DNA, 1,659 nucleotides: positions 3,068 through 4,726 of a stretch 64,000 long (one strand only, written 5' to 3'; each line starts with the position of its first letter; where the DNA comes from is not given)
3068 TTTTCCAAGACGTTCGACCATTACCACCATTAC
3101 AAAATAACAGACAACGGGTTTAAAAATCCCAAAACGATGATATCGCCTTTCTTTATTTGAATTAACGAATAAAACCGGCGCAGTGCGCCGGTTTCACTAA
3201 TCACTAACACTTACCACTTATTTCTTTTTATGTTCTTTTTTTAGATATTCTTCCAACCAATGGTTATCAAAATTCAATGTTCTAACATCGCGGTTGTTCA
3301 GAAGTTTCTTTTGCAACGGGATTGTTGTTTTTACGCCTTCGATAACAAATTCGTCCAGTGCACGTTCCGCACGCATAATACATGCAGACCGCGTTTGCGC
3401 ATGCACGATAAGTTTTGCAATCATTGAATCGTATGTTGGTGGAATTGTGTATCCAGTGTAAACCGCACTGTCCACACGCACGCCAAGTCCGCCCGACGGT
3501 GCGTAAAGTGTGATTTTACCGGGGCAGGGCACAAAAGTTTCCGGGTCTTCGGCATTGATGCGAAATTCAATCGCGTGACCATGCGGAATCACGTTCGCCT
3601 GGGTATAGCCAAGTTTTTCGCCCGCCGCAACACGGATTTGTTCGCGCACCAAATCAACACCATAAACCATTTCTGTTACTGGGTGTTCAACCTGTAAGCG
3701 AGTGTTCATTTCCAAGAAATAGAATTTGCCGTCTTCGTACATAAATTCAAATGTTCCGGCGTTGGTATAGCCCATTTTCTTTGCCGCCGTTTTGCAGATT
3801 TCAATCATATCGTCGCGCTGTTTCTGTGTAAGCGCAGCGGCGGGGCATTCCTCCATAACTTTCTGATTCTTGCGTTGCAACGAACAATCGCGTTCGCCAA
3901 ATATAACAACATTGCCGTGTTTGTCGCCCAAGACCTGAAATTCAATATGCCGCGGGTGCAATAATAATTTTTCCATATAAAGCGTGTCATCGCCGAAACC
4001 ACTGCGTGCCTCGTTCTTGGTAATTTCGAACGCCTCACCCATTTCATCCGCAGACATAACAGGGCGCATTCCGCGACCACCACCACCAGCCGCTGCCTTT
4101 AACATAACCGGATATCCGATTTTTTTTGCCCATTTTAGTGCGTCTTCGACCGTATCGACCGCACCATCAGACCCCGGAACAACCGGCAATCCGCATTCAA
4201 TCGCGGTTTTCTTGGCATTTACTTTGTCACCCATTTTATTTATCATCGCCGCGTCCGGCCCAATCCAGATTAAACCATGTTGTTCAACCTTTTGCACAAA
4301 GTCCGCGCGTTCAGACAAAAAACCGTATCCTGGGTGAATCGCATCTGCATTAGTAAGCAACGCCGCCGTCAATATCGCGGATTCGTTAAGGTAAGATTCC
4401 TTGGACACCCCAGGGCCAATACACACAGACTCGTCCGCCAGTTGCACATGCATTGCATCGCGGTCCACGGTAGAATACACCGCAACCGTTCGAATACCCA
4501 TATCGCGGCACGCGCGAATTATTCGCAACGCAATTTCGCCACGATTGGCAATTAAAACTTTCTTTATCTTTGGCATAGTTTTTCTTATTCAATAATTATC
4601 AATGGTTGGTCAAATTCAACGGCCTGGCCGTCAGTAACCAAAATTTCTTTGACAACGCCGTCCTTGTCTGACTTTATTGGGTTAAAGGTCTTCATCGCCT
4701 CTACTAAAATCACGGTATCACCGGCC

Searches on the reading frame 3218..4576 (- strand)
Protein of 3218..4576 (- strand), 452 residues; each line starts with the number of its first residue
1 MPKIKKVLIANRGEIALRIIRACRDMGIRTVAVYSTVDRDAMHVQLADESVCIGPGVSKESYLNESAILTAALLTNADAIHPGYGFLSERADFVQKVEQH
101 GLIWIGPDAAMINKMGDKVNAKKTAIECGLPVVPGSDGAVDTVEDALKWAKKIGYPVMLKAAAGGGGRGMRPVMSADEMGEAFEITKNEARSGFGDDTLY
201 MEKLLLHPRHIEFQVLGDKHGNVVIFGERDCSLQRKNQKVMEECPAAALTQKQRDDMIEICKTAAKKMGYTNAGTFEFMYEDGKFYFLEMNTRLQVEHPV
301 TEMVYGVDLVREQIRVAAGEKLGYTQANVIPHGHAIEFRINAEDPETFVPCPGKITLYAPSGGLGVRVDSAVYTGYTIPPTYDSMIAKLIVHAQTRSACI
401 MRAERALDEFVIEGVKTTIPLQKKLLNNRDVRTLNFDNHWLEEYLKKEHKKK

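Call 100: search_protein_families(library=pfam, proteins=[window:3218-4576:-], max_evalue=0.001)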
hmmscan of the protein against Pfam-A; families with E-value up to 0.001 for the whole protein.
window:3218-4576:- (452 aa): 5 families
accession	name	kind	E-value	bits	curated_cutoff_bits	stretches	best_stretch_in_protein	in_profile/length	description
PF02786.22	CPSase_L_D2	-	1.2e-72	244.3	19.8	1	117-323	1-209/211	Carbamoyl-phosphate synthase L chain, ATP binding domain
PF00289.28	Biotin_carb_N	-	2.2e-45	154.1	25.5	1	4-112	2-110/110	Biotin carboxylase, N-terminal domain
PF02785.25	Biotin_carb_C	-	7.5e-37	126.2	32.4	1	337-443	1-108/108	Biotin carboxylase C-terminal domain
PF02222.28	ATP-grasp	-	2.5e-09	37.5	27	1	140-293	16-162/179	ATP-grasp domain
PF07478.18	Dala_Dala_lig_C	-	2.2e-08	34.3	24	1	147-292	29-174/204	D-ala D-ala ligase C-terminus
